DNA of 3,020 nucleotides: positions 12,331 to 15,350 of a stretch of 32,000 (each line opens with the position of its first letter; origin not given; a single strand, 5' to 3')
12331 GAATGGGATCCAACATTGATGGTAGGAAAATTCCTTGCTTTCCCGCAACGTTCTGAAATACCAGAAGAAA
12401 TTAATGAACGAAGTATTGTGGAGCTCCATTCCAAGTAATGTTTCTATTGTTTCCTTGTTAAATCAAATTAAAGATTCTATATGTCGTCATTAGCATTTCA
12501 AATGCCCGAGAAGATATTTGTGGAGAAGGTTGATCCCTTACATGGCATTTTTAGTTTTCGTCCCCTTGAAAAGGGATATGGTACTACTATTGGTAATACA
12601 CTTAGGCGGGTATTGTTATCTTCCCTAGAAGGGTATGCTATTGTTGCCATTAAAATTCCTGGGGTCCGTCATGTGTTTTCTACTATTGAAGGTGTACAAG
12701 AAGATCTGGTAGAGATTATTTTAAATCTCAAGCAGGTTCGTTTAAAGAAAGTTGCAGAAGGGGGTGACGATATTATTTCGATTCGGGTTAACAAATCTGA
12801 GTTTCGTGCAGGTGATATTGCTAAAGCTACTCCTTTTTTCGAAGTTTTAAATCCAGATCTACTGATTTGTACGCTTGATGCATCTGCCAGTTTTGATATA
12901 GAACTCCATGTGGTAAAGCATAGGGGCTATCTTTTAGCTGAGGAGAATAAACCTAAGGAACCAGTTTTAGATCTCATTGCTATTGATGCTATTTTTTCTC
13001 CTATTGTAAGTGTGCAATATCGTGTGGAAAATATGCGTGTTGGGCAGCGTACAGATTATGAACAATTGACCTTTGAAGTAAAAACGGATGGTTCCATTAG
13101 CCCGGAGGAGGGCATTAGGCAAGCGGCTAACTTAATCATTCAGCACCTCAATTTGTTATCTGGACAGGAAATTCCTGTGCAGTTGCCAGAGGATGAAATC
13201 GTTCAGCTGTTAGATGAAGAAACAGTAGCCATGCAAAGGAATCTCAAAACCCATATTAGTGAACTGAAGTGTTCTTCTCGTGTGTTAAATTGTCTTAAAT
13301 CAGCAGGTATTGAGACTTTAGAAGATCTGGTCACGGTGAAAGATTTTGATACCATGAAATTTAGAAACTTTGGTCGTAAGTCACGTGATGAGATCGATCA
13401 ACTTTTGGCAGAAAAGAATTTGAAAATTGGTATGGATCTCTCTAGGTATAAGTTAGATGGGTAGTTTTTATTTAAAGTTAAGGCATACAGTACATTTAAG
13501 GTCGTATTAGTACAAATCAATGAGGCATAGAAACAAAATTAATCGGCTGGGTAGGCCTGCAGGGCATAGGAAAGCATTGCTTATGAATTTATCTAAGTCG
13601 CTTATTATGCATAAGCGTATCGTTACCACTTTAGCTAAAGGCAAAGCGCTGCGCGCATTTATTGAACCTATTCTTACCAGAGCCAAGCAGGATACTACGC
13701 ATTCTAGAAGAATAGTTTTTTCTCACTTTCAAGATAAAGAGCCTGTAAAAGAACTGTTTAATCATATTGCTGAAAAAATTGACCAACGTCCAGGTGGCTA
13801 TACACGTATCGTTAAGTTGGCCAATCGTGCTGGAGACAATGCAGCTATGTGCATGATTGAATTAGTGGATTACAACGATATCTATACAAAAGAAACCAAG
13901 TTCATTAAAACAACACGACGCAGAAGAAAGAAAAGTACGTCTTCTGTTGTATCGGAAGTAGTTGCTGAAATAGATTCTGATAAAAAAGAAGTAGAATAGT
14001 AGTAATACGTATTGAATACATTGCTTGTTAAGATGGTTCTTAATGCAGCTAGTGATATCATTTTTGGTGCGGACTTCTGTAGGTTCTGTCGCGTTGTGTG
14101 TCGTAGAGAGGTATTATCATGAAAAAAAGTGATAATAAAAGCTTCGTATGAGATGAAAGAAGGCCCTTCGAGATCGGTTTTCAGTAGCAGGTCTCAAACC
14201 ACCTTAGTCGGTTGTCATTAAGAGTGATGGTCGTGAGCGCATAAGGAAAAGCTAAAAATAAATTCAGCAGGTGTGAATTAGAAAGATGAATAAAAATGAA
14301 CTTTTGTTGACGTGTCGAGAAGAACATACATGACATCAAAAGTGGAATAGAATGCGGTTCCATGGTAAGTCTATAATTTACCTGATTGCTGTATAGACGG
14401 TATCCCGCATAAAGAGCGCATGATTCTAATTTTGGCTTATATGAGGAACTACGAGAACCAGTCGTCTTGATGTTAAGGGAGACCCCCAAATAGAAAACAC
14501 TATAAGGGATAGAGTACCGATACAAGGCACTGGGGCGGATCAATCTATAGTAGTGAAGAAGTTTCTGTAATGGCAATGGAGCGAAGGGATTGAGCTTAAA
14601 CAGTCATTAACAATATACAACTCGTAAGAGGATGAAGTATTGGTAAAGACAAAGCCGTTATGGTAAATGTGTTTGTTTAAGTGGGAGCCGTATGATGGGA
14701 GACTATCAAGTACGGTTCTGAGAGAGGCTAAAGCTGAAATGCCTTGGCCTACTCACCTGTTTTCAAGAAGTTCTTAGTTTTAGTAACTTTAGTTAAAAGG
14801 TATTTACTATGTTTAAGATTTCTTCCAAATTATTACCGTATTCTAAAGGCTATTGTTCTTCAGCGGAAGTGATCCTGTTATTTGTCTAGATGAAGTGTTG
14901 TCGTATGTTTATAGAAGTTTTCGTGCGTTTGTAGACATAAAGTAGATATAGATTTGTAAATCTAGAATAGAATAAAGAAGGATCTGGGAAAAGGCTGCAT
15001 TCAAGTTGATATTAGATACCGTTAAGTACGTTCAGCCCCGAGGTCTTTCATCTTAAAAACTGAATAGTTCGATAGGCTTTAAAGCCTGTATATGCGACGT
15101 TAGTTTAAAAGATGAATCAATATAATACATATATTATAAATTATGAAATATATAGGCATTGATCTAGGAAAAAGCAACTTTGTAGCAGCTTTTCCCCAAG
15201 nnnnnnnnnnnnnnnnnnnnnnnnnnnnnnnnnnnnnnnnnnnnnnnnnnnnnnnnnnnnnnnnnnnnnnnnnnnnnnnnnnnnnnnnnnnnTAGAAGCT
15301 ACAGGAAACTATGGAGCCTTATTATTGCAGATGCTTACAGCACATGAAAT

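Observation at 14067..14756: Structurally intact but ORF-less group II intron just downstream of the ribosomal protein/rpoA operon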

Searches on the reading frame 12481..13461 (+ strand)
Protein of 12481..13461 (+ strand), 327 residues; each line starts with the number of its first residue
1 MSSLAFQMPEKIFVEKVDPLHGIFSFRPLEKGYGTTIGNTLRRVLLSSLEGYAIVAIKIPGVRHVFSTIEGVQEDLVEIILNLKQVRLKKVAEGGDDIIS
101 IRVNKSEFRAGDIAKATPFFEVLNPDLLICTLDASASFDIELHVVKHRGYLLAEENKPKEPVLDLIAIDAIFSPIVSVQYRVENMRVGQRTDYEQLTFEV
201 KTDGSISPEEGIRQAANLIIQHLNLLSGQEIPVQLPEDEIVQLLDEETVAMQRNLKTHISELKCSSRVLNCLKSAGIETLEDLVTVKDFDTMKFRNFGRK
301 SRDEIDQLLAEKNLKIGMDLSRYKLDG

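Call 8: list_cluster_members(proteins=[window:12481-13461:+, window:13520-13996:+, window:17040-18662:+, window:15556-16116:+])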
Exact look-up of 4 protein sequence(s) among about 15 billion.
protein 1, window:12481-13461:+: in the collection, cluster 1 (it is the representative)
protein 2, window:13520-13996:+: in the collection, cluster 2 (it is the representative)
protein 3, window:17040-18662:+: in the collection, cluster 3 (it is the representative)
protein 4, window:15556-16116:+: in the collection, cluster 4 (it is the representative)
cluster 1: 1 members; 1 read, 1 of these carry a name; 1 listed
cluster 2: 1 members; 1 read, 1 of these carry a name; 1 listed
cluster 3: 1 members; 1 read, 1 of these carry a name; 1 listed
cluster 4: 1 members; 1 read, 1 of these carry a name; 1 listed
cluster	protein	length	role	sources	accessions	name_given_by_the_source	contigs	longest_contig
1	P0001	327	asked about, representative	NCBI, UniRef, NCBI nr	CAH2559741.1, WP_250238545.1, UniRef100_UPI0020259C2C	DNA-directed RNA polymerase subunit alpha [Cardinium endosymbiont of Oedothorax gibbosus] | DNA-directed RNA polymerase subunit alpha n=1 Tax=Cardinium endosymbiont of Oedothorax ...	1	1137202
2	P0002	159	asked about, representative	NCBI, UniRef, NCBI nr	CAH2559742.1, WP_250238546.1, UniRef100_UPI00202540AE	50S ribosomal protein L17 [Cardinium endosymbiont of Oedothorax gibbosus] | 50S ribosomal protein L17 n=1 Tax=Cardinium endosymbiont of Oedothorax gibbosus ...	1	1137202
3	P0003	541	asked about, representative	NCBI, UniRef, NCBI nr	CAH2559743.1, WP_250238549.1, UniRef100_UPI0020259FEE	hypothetical protein [Cardinium endosymbiont of Oedothorax gibbosus] | hypothetical protein n=1 Tax=Cardinium endosymbiont of Oedothorax gibbosus TaxID=931101 ...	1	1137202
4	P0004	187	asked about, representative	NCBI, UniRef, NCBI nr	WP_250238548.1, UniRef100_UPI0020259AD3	transposase [Cardinium endosymbiont of Oedothorax gibbosus] | transposase n=1 Tax=Cardinium endosymbiont of Oedothorax gibbosus TaxID=931101 ...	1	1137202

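Call 31: find_homologous_proteins(query=P0002, max_evalue=1e-30)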
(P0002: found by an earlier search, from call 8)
Query P0002 (159 aa): 6674 proteins with E <= 1e-30 among 8000 candidates; the best 120 are listed.
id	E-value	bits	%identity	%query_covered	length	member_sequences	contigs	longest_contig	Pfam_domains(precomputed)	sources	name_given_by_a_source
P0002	8.7e-97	339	100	100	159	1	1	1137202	PF01196.25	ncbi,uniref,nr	ncbi:50S ribosomal protein L17 [Cardinium endosymbiont of Oedothorax gibbosus]|uniref:50S ribosomal 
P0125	1.1e-84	299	93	88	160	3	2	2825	PF01196.25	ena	-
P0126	1.9e-83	295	90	97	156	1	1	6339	PF01196.25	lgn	-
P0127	3.2e-83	295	91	87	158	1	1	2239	PF01196.25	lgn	-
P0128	6.0e-83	294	86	97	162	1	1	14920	PF01196.25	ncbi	-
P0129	2.5e-82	292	84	100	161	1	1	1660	PF01196.25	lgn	-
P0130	4.6e-82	291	85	97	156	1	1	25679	PF01196.25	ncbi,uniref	ncbi:50S ribosomal protein L17 [Candidatus Cardinium hertigii]|uniref:50S ribosomal protein L17 n=1 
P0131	6.8e-82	290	86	97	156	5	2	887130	PF01196.25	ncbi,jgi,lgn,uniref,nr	ncbi:50S ribosomal protein L17 [Cardinium endosymbiont cEper1 of Encarsia pergandiella]|uniref:50S r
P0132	7.2e-80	284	79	97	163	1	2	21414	PF01196.25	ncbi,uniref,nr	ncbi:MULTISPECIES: 50S ribosomal protein L17 [unclassified Candidatus Cardinium]|uniref:50S ribosoma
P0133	8.9e-80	284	83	98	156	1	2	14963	PF01196.25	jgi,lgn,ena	-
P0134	1.0e-79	283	82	97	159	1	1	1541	PF01196.25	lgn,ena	-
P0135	1.0e-79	283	88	94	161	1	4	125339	PF01196.25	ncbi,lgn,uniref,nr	ncbi:MAG: 50S ribosomal protein L17 [Candidatus Cardinium sp.]|uniref:50S ribosomal protein L17 n=1 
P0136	2.5e-79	282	80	98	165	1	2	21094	PF01196.25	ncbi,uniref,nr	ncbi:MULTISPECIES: 50S ribosomal protein L17 [Candidatus Cardinium]|uniref:50S ribosomal protein L17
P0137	4.6e-79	281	84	97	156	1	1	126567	PF01196.25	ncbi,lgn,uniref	ncbi:50S ribosomal protein L17 [Candidatus Cardinium hertigii]|uniref:50S ribosomal protein L17 n=1 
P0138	3.1e-78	279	81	98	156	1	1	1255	PF01196.25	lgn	-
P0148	6.3e-66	239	87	79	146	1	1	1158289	PF01196.25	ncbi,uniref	ncbi:50S ribosomal protein L17 [Cardinium endosymbiont of Nabis limbatus]|uniref:50S ribosomal prote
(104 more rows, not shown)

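Call 32: find_encoding_contigs(protein=P0126, flank=4000, max_places=2)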
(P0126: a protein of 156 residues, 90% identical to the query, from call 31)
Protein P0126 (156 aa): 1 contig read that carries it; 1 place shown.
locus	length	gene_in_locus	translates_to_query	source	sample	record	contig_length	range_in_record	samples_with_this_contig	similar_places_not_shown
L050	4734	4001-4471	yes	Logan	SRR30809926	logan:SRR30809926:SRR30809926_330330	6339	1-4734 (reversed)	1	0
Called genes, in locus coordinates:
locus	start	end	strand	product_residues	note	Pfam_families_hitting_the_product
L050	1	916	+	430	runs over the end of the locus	PF00344:SecY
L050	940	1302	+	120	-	PF01176:eIF-1a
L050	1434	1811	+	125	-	PF00416:Ribosomal_S13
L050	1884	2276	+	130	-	PF00411:Ribosomal_S11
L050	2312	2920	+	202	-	PF00163:Ribosomal_S4, PF01479:S4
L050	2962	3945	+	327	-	PF01193:RNA_pol_L, PF01000:RNA_pol_A_bac, PF03118:RNA_pol_A_CTD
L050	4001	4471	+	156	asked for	PF01196:Ribosomal_L17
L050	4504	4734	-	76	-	?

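Call 33: find_encoding_contigs(protein=P0135, flank=4000, max_places=2)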
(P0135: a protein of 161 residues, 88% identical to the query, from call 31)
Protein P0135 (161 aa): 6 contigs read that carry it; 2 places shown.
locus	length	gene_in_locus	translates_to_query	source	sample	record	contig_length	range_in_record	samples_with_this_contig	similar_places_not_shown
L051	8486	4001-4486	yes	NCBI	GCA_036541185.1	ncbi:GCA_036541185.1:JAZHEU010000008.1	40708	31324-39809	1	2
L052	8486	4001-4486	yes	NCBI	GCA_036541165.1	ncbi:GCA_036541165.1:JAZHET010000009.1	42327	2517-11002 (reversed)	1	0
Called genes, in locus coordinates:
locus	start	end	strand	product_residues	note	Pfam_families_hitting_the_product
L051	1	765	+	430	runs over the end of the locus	PF00344:SecY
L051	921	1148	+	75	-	PF01176:eIF-1a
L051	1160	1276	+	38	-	PF00444:Ribosomal_L36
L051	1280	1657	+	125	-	PF00416:Ribosomal_S13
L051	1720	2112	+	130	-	PF00411:Ribosomal_S11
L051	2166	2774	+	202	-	PF00163:Ribosomal_S4, PF01479:S4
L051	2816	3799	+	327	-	PF01193:RNA_pol_L, PF01000:RNA_pol_A_bac, PF03118:RNA_pol_A_CTD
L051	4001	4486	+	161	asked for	PF01196:Ribosomal_L17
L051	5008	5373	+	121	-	-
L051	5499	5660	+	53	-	-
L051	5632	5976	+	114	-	PF04977:DivIC (weak)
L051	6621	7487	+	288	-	PF01513:NAD_kinase, PF20143:NAD_kinase_C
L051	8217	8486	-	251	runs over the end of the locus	PF13328:HD_4 (weak)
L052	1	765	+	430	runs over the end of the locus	PF00344:SecY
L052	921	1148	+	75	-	PF01176:eIF-1a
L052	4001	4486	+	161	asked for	PF01196:Ribosomal_L17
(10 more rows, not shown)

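Call 34: find_encoding_contigs(protein=P0148, flank=4000, max_places=2)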
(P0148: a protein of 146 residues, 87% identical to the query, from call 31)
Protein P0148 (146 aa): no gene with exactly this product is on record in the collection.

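Call 48: find_homologous_proteins(query=P0004, max_evalue=1e-10)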
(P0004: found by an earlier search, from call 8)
Query P0004 (187 aa): 562 proteins with E <= 1e-10 among 714 candidates; the best 120 are listed.
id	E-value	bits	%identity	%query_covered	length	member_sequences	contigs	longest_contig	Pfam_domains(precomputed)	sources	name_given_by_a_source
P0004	9.5e-115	398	100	100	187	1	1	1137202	PF02371.23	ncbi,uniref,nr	ncbi:transposase [Cardinium endosymbiont of Oedothorax gibbosus]|uniref:transposase n=1 Tax=Cardiniu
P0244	4.2e-96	338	86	99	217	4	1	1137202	PF02371.23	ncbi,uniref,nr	ncbi:transposase [Cardinium endosymbiont of Oedothorax gibbosus]|uniref:transposase n=1 Tax=Cardiniu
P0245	8.2e-91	320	83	98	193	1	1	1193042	PF02371.23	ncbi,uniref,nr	ncbi:transposase [Candidatus Cardinium hertigii]|uniref:Transposase IS116/IS110/IS902 C-terminal dom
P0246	1.8e-90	319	78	99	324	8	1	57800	PF01548.24,PF02371.23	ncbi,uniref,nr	ncbi:Pilin gene-inverting protein (plasmid) [Cardinium endosymbiont cEper1 of Encarsia pergandiella]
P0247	6.0e-90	318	80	99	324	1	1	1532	PF01548.24,PF02371.23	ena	-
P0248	1.0e-89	317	79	99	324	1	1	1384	PF01548.24,PF02371.23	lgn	-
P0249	6.7e-88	311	79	99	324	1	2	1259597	PF01548.24,PF02371.23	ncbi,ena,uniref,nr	ncbi:MAG: IS110 family transposase [Candidatus Cardinium sp.]|uniref:IS110 family transposase n=1 Ta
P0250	3.2e-87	309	79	99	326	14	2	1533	PF01548.24,PF02371.23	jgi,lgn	jgi:transposase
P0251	3.0e-86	306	76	99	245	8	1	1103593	PF02371.23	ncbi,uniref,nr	ncbi:Transposase IS116/IS110/IS902 family [Cardinium endosymbiont of Sogatella furcifera]|uniref:tra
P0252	4.6e-85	302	77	98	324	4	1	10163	PF01548.24,PF02371.23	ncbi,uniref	ncbi:IS110 family transposase [Candidatus Cardinium hertigii]|uniref:IS110 family transposase n=1 Ta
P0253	7.8e-84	298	75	99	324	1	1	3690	PF01548.24,PF02371.23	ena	-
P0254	3.1e-83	296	75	99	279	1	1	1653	PF01548.24,PF02371.23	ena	-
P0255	6.9e-82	291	74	99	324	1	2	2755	PF01548.24,PF02371.23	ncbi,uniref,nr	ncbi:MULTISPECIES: IS110 family transposase [unclassified Candidatus Cardinium]|uniref:IS110 family 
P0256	1.2e-71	258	81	78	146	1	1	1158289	PF02371.23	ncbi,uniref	ncbi:IS110 family transposase [Cardinium endosymbiont of Nabis limbatus]|uniref:IS110 family transpo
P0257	7.1e-71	256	82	78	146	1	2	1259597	PF02371.23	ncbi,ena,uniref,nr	ncbi:MAG: transposase [Candidatus Cardinium sp.]|uniref:transposase n=1 Tax=Cardinium endosymbiont o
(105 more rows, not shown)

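Call 49: find_encoding_contigs(protein=P0244, flank=10000, max_places=10)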
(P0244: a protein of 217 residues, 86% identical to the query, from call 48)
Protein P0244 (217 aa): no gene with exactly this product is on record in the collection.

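Call 69: find_encoding_contigs(protein=P0246, flank=1500, max_places=6)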
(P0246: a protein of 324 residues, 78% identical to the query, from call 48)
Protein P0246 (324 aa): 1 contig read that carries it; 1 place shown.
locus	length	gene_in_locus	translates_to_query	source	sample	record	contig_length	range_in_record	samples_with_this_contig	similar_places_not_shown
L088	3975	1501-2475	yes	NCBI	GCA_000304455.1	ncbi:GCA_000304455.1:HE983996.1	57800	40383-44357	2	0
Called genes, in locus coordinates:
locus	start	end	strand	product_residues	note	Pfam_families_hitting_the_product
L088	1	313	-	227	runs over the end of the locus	-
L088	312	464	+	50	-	-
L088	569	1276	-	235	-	PF00665:rve (weak), PF13610:DDE_Tnp_IS240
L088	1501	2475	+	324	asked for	PF01548:DEDD_Tnp_IS110, PF02371:Transposase_20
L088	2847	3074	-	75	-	-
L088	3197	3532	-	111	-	-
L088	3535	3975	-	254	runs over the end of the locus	PF00142:Fer4_NifH, PF01656:CbiA, PF02374:ArsA_ATPase (weak), PF06564:CBP_BcsQ (weak), PF09140:MipZ (faint), PF10609:ParA, PF13614:AAA_31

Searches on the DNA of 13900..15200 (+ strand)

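Call 5: search_rna_families(source=window, start=13900, end=15200, threshold=evalue, max_evalue=10, show_alignments=0)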
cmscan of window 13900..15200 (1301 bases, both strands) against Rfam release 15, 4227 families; matches with E-value up to 10: 5.
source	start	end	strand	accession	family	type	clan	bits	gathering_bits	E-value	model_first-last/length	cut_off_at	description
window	14155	14272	+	RF01999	group-II-D1D4-2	Intron;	CL00102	88.9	36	2.5e-18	1-118/118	no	Group II catalytic intron D1-D4-2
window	14683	14757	+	RF00029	Intron_gpII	Intron;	-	63.8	40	6.5e-12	1-77/77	no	Group II catalytic intron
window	14683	14721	+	RF04357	Plastid-ndhA-ndhB-2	Intron;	CL00155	38.4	53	1e-06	1-41/41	no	Plastid-ndhA-ndhB-2 group II-D5 intron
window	14685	14719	+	RF04336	Plastid-petD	Intron;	-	23.6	65.5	0.033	10-44/47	no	Plastid-petD group II-D5 intron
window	14248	14346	-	RF02706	TeloSII_ncR30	Gene; sRNA;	-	11.4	86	9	1-226/226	no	TeloSII non coding RNA 30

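Call 51: search_dna_similar(query=window:14096-14757:+, collection=plasmids, mode=distant, max_rows=15)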
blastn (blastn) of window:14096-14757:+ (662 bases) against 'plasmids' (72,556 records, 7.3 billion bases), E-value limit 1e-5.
Records with a match: 388; places in all: 567; records where one place covers at least 80% of the query: 0.
Best place of each record, by identity: 90-95% 2; 80-90% 17; 60-80% 369.
By first word of the organism name: Shigella 111; Rhizobium 70; Acinetobacter 26; Escherichia 25; Salmonella 23; Sinorhizobium 16; Bradyrhizobium 12; Pseudomonas 11; Ralstonia 9; Leptospira 8; and 35 more.
By predicted mobility (MOB-suite, as given by PLSDB): conjugative 173; mobilizable 134; non-mobilizable 81.
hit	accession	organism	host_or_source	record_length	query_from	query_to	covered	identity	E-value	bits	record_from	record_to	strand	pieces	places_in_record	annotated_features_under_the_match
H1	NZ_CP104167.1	Candidatus Megaera polyxenophila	Cryptomonas gyropyrenoidosa SAG ...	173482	44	547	76%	71.6%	1e-60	242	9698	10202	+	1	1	none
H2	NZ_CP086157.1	Clostridium tagluense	single colony,Lamb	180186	57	564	77%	66.0%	6e-14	87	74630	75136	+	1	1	none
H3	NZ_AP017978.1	Neochlamydia sp. S13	-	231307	63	527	70%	71.1%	7e-51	209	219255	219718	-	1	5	IS701 family transposase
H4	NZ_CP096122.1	Acinetobacter portensis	milking environment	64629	44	497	69%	67.0%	4e-22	113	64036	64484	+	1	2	none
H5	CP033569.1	Acinetobacter pittii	Homo sapiens,Bacterial culture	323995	44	497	69%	66.7%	2e-20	108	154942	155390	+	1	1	hypothetical protein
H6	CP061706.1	Acinetobacter baumannii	paper pulp mill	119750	44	497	69%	66.7%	2e-20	108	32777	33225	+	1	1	none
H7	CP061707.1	Acinetobacter baumannii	paper pulp mill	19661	44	497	69%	66.7%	2e-20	108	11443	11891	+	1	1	none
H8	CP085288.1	Acinetobacter haemolyticus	single cell,water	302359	44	497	69%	66.7%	2e-20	108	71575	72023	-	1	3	none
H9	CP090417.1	Acinetobacter johnsonii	mixed culture,soil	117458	44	497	69%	66.7%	2e-20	108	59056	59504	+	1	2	none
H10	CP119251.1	Acinetobacter soli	Homo sapiens,blood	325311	44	497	69%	66.7%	2e-20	108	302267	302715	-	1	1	none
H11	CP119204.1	Acinetobacter soli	Homo sapiens,blood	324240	44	497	69%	66.7%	2e-20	108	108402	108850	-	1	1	none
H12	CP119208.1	Acinetobacter soli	Homo sapiens,blood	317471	44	497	69%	66.7%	2e-20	108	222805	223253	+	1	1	none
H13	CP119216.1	Acinetobacter soli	Homo sapiens,blood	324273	44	497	69%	66.7%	2e-20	108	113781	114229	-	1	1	none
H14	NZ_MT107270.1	Acinetobacter sp.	-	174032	44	497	69%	66.7%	2e-20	108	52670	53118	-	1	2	none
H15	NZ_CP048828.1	Acinetobacter baumannii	Duck,mixed culture,trachea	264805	44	497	69%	66.7%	2e-20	108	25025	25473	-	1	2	none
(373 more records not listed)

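Call 52: get_annotated_region(hit=H1, flank=3000)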
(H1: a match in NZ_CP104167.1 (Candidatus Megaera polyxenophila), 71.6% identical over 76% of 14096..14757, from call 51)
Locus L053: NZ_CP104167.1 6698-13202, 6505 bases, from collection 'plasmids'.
description: Candidatus Megaera polyxenophila isolate SAG 25.80_endo plasmid p1_M_poly_crypto, complete sequence
organism: Candidatus Megaera polyxenophila (NCBI taxid 988779)
taxonomy: Bacteria; Pseudomonadota; Alphaproteobacteria; Rickettsiales; Rickettsiaceae; Candidatus Megaera; Candidatus Megaera polyxenophila
host: -; source: Cryptomonas gyropyrenoidosa SAG 25.80,mixed culture,freshwater; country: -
typing (MOB-suite, as given by PLSDB): non-mobilizable
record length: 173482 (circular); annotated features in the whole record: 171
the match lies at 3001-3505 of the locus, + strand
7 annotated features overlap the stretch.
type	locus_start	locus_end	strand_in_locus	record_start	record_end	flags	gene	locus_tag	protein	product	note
CDS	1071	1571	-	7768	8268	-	-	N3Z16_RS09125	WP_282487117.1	hypothetical protein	-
CDS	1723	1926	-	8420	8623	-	-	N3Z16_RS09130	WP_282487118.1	cold-shock protein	-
CDS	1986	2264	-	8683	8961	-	-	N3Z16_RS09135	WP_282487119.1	HU family DNA-binding protein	GO:0030261 - chromosome condensation [Evidence IEA]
CDS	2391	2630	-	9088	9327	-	-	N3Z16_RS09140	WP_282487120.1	hypothetical protein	-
CDS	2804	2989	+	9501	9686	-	-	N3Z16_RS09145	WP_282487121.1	hypothetical protein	-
CDS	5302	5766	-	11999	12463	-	-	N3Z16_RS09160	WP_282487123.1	hypothetical protein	-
CDS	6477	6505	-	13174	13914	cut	-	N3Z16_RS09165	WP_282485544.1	transposase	GO:0006313 - DNA transposition [Evidence IEA]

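Call 53: get_annotated_region(hit=H3, flank=3000)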
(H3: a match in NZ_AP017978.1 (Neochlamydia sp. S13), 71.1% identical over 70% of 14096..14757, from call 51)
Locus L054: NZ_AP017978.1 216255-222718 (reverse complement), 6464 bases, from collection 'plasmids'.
description: Neochlamydia sp. S13 plasmid pS13, complete sequence
organism: Neochlamydia sp. S13 (NCBI taxid 1353976)
taxonomy: Bacteria; Chlamydiota; Chlamydiia; Parachlamydiales; Parachlamydiaceae; Neochlamydia; Neochlamydia sp. S13
host: -; source: -; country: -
typing (MOB-suite, as given by PLSDB): non-mobilizable
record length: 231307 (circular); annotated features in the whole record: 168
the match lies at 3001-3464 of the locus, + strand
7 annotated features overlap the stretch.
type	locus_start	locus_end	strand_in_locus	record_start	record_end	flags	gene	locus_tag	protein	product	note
CDS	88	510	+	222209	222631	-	-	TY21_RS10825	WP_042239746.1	NUDIX domain-containing protein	-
CDS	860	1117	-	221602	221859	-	-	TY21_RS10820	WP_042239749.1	type II toxin-antitoxin system Phd/YefM family antitoxin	-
CDS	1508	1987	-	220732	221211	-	-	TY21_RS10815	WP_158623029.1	nucleotidyl transferase AbiEii/AbiGii toxin family protein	-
CDS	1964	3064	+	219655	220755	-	-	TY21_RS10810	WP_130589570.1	IS701 family transposase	-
CDS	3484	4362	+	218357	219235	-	ltrA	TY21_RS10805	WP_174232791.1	group II intron reverse transcriptase/maturase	GO:0000373 - Group II intron splicing [Evidence IEA]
CDS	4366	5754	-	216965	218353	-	-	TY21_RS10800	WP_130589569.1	transposase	-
CDS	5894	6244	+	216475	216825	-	-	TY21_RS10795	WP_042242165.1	group II intron maturase-specific domain-containing protein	-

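Call 55: search_rna_families(sources=[L053, L054], threshold=gathering)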
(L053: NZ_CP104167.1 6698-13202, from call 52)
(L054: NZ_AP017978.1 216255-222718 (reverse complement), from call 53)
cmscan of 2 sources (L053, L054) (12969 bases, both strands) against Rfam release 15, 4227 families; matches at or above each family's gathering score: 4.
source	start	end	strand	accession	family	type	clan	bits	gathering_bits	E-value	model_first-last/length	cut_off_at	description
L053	3017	3133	+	RF01999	group-II-D1D4-2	Intron;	CL00102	112.8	36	3.6e-23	1-118/118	no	Group II catalytic intron D1-D4-2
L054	2999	3114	+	RF01999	group-II-D1D4-2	Intron;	CL00102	98.2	36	1.4e-19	1-118/118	no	Group II catalytic intron D1-D4-2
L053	4757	4832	+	RF00029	Intron_gpII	Intron;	-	51.6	40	6.5e-08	1-77/77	no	Group II catalytic intron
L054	6247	6322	+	RF00029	Intron_gpII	Intron;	-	45.9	40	1.6e-06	1-77/77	no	Group II catalytic intron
